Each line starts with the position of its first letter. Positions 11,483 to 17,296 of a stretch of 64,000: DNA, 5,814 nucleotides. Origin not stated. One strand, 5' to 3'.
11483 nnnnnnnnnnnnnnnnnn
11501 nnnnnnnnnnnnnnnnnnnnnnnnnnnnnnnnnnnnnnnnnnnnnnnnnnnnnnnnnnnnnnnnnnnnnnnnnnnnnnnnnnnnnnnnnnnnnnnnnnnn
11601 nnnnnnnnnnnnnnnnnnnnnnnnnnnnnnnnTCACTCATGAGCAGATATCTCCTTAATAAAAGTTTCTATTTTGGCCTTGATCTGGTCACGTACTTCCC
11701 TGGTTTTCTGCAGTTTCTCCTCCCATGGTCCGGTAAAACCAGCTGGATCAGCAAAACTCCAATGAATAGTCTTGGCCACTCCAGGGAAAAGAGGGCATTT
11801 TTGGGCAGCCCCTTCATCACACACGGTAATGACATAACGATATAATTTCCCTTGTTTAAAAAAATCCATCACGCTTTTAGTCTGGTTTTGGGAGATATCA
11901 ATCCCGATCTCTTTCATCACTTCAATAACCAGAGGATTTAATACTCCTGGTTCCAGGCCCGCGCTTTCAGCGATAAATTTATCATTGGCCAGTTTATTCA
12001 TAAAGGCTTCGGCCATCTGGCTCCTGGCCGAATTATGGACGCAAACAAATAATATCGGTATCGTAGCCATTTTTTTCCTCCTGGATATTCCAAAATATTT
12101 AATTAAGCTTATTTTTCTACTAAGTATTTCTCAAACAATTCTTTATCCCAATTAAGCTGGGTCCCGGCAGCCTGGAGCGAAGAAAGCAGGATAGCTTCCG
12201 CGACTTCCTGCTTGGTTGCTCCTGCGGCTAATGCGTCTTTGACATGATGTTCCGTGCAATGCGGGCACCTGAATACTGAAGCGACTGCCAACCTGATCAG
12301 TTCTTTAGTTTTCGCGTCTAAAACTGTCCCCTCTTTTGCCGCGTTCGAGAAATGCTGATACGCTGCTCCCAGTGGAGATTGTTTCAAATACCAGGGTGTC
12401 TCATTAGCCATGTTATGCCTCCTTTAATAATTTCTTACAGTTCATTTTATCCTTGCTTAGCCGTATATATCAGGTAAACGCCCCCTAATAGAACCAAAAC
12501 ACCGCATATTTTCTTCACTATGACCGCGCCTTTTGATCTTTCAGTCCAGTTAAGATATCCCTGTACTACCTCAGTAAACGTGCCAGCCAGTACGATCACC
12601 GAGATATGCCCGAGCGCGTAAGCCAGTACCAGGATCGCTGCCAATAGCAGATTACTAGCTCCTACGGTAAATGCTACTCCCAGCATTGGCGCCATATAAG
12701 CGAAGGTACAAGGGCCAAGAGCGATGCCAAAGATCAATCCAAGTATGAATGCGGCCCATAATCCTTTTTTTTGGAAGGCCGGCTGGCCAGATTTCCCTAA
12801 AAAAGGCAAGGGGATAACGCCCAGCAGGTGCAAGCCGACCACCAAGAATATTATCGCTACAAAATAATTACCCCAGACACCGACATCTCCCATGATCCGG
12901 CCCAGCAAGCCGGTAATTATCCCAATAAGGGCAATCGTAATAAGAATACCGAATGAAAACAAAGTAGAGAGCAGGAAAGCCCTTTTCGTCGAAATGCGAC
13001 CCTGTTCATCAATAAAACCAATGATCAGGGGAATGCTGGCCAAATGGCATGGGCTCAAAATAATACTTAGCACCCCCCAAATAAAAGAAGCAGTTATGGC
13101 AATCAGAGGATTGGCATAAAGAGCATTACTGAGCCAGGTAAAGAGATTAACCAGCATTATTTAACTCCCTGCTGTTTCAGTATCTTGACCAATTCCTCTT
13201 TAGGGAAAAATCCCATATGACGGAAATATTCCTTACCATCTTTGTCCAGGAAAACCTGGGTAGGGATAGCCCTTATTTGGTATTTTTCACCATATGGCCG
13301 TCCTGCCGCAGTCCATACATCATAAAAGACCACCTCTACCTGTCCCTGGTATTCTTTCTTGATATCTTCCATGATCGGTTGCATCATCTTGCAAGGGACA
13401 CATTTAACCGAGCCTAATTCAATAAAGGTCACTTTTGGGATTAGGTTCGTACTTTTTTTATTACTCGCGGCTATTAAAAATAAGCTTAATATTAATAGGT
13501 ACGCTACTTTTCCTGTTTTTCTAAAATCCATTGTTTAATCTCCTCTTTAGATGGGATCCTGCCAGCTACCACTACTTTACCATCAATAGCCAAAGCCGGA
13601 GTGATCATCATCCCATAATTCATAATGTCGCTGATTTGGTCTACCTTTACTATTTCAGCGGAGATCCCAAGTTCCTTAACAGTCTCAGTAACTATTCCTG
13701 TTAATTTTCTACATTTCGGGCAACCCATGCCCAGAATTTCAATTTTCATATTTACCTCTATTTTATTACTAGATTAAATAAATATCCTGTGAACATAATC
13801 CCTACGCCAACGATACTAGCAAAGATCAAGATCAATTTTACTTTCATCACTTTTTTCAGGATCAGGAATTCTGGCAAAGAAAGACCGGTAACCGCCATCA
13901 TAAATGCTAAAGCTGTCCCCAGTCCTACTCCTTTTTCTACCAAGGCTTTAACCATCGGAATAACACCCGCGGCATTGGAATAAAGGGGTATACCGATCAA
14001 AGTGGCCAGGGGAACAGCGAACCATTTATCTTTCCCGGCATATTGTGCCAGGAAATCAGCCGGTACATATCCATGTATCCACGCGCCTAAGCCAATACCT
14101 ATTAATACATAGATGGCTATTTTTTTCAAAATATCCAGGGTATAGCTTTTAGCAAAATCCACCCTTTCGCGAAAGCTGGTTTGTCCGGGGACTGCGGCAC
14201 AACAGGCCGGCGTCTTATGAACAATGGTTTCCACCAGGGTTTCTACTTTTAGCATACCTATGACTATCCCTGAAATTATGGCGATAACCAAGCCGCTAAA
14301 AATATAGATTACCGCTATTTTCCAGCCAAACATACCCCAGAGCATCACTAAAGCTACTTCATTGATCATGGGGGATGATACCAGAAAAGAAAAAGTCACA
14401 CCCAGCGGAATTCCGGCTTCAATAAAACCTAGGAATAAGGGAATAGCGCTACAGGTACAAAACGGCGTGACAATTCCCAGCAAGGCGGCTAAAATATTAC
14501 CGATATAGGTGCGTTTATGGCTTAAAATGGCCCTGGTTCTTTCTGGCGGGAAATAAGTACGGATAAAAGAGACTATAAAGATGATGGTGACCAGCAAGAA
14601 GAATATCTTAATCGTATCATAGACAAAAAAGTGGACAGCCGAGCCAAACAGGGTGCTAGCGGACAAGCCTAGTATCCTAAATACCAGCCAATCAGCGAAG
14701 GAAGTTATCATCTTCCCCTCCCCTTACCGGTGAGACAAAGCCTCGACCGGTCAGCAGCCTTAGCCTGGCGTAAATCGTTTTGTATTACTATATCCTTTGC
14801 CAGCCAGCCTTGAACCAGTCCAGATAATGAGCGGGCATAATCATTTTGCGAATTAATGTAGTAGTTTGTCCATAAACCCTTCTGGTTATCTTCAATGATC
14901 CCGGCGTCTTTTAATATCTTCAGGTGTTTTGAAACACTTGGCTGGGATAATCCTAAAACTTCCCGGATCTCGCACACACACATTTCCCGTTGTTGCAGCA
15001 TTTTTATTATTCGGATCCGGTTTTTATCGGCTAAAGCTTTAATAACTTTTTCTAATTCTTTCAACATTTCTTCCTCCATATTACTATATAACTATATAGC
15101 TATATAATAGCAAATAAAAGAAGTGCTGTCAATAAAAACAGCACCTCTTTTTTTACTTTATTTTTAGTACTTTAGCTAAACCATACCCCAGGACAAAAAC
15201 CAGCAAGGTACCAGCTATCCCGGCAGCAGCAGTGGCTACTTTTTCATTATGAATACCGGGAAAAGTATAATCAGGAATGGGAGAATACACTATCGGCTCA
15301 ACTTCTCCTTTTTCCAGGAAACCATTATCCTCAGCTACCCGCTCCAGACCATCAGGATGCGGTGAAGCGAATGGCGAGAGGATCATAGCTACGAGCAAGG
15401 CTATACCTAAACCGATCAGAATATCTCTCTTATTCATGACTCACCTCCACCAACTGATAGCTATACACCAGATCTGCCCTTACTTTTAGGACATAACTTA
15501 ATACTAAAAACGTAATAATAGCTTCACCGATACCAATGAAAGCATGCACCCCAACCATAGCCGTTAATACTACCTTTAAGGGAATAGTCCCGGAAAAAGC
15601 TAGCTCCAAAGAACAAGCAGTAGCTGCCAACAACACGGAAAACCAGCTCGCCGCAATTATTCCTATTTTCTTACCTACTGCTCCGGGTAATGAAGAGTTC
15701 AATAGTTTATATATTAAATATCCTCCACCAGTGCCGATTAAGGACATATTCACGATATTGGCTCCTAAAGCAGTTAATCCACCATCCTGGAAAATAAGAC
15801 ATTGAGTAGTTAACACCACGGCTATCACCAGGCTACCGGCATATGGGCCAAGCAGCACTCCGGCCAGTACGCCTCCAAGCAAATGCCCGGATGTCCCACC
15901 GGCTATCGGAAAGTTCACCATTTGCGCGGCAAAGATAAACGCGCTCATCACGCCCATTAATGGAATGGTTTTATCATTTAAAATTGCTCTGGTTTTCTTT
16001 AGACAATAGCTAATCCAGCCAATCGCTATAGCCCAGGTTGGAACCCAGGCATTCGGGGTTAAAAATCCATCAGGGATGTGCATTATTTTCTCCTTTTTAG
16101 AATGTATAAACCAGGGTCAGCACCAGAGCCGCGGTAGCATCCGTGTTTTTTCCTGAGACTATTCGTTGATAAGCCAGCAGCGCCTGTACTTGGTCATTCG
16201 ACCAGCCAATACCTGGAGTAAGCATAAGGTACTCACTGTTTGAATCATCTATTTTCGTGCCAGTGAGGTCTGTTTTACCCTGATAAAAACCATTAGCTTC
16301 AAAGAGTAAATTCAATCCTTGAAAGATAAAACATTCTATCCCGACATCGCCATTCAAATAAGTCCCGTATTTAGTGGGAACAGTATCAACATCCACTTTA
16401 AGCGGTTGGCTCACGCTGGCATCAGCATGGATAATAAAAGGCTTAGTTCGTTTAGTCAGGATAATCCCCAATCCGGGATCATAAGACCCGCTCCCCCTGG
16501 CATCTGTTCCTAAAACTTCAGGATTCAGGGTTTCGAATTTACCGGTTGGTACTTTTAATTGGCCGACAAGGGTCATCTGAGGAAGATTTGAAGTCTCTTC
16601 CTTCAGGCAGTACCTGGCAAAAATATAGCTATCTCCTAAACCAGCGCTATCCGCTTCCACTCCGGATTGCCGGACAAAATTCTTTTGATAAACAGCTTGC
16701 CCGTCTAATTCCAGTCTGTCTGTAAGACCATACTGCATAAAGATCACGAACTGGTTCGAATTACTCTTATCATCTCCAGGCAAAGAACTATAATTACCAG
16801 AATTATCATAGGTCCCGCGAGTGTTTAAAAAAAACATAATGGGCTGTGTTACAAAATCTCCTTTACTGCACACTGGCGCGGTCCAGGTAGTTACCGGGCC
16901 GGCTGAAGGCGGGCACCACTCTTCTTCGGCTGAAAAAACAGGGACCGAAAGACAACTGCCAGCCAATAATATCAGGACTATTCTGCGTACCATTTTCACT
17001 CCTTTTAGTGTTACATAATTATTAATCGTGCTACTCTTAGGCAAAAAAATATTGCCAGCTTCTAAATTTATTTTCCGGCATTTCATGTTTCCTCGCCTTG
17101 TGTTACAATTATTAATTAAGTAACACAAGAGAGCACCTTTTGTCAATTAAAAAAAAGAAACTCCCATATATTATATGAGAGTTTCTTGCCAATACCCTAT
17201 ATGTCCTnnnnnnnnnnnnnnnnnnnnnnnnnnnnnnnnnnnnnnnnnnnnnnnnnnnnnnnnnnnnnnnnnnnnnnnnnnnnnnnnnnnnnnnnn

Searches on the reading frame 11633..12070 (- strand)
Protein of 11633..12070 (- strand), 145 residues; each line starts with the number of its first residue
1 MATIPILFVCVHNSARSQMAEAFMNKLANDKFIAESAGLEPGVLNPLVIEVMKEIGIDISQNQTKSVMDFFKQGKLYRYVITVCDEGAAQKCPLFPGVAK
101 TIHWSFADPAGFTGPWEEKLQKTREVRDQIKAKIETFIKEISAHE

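Call 26: search_protein_families(library=pfam, proteins=[window:11633-12070:-], max_evalue=0.00001)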
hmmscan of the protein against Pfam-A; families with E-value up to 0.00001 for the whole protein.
window:11633-12070:- (145 aa): 1 family
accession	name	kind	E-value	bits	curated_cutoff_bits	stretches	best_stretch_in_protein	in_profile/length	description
PF01451.26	LMWPc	-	2.4e-17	63.9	23.2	1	6-137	1-143/144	Low molecular weight phosphotyrosine protein phosphatase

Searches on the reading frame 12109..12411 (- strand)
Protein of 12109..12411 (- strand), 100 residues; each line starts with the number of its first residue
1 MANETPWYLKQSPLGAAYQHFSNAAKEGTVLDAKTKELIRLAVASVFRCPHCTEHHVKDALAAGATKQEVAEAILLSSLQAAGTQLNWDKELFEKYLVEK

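Call 94: search_protein_families(library=pfam, proteins=[window:12109-12411:-], max_evalue=0.001)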
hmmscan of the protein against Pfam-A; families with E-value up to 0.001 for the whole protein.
window:12109-12411:- (100 aa): 1 family
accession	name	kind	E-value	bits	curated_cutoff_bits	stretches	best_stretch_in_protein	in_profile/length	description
PF02627.25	CMD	-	4e-16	59.2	23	1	15-84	4-73/84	Carboxymuconolactone decarboxylase family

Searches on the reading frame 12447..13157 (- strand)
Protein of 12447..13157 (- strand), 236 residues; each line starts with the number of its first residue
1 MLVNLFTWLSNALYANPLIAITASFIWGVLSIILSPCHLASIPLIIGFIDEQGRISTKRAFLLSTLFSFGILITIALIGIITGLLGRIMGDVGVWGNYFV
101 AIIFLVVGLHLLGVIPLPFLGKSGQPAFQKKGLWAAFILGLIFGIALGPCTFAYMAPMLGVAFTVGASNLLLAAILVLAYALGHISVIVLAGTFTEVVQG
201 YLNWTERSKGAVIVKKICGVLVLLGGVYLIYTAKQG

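Call 26: search_protein_families(library=pfam, proteins=[window:12447-13157:-], max_evalue=0.00001)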
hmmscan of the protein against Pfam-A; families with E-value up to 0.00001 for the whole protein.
window:12447-13157:- (236 aa): 1 family
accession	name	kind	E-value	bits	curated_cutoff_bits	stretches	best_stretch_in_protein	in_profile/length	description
PF02683.22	DsbD_TM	-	1.8e-11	44.2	27.1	1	21-229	5-214/219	Cytochrome C biogenesis protein transmembrane domain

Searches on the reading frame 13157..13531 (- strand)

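Call 94: search_protein_families(library=pfam, proteins=[window:13157-13531:-], max_evalue=0.001)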
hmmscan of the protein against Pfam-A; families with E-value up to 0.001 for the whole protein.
window:13157-13531:- (124 aa): 2 families
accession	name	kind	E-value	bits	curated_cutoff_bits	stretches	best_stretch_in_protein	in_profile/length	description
PF13098.12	Thioredoxin_2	-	6.2e-11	43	27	1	39-118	12-104/104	Thioredoxin-like domain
PF00085.26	Thioredoxin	-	9.9e-11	42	23.5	1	37-119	23-102/103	Thioredoxin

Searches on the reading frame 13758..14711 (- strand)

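Call 22: search_protein_families(library=pfam, proteins=[window:13758-14711:-])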
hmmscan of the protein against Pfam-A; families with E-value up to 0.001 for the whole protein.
window:13758-14711:- (317 aa): 1 family
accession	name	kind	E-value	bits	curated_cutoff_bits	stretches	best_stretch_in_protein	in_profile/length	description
PF03773.19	ArsP_1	-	1.8e-77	260.8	32.3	1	22-313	2-293/294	Predicted permease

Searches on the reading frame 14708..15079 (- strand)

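Call 94: search_protein_families(library=pfam, proteins=[window:14708-15079:-], max_evalue=0.001)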
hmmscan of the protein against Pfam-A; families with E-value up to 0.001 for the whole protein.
window:14708-15079:- (123 aa): 10 families
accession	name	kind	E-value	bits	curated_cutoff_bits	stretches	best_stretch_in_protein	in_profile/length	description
PF01022.26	HTH_5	-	1.3e-18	67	22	1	18-63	1-46/47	Bacterial regulatory protein, arsR family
PF12840.13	HTH_20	-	1.4e-10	41.5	27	1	16-63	1-49/51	Helix-turn-helix domain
PF13412.12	HTH_24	-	1.6e-06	28.1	21.9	1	18-63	2-48/48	Winged helix-turn-helix DNA-binding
PF24033.1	DUF7342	-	3.5e-05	24.3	31.6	1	19-91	4-76/150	Family of unknown function (DUF7342)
PF13384.12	HTH_23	-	0.00023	21.3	24.6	1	18-60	4-45/50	Homeodomain-like domain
PF12802.13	MarR_2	-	0.00028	21.4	27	1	37-63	25-51/61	MarR family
PF01978.25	TrmB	-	0.00039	20.7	25.6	1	26-68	16-58/68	Sugar-specific transcriptional regulator TrmB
PF21476.4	PF0610-like_N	-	0.00053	20.6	33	0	21-54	3-36/50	PF0610-like, N-terminal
PF13545.12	HTH_Crp_2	-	0.00053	20.3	27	0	40-65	30-56/70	Crp-like helix-turn-helix domain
PF24034.1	DUF7343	-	0.00065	19.9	27.6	0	22-68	6-54/62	Domain of unknown function (DUF7343)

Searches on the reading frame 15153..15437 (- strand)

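Call 94: search_protein_families(library=pfam, proteins=[window:15153-15437:-], max_evalue=0.001)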
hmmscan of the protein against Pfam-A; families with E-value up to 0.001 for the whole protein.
window:15153-15437:- (94 aa): 1 family
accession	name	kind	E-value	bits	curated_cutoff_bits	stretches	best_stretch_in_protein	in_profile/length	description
PF13190.11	PDGLE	-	3e-21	75.6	27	1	6-92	4-101/102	PDGLE domain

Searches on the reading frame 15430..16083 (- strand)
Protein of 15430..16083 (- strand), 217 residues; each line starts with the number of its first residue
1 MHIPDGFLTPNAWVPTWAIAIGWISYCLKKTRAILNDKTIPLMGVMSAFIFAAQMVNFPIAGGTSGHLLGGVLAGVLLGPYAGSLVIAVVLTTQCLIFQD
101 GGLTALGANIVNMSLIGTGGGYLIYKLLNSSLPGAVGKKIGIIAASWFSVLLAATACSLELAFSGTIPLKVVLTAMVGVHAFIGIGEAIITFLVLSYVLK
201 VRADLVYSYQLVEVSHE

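Call 22: search_protein_families(library=pfam, proteins=[window:15430-16083:-])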
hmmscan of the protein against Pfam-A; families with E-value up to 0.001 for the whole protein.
window:15430-16083:- (217 aa): 1 family
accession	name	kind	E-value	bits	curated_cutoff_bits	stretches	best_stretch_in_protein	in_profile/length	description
PF01891.21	CbiM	-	2.2e-64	217.5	23.1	1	2-205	1-205/205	Cobalt uptake substrate-specific transmembrane region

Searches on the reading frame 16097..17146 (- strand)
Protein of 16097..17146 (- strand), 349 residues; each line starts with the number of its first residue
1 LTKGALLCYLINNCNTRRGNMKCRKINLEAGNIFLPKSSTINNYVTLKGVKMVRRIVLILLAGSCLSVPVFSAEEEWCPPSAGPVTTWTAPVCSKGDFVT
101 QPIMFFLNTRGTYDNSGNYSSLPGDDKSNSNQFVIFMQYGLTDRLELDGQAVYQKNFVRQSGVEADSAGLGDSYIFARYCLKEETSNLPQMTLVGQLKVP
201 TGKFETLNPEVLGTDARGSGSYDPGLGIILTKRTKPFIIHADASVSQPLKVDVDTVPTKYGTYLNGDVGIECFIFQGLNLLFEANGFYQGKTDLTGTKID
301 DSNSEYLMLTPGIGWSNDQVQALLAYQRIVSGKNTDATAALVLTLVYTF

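Call 22: search_protein_families(library=pfam, proteins=[window:16097-17146:-])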
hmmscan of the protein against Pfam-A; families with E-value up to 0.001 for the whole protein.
window:16097-17146:- (349 aa): 1 family
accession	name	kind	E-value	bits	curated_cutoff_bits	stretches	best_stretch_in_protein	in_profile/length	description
PF13557.12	Phenol_MetA_deg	-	3.2e-07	31.1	22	1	147-343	55-240/242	Putative MetA-pathway of phenol degradation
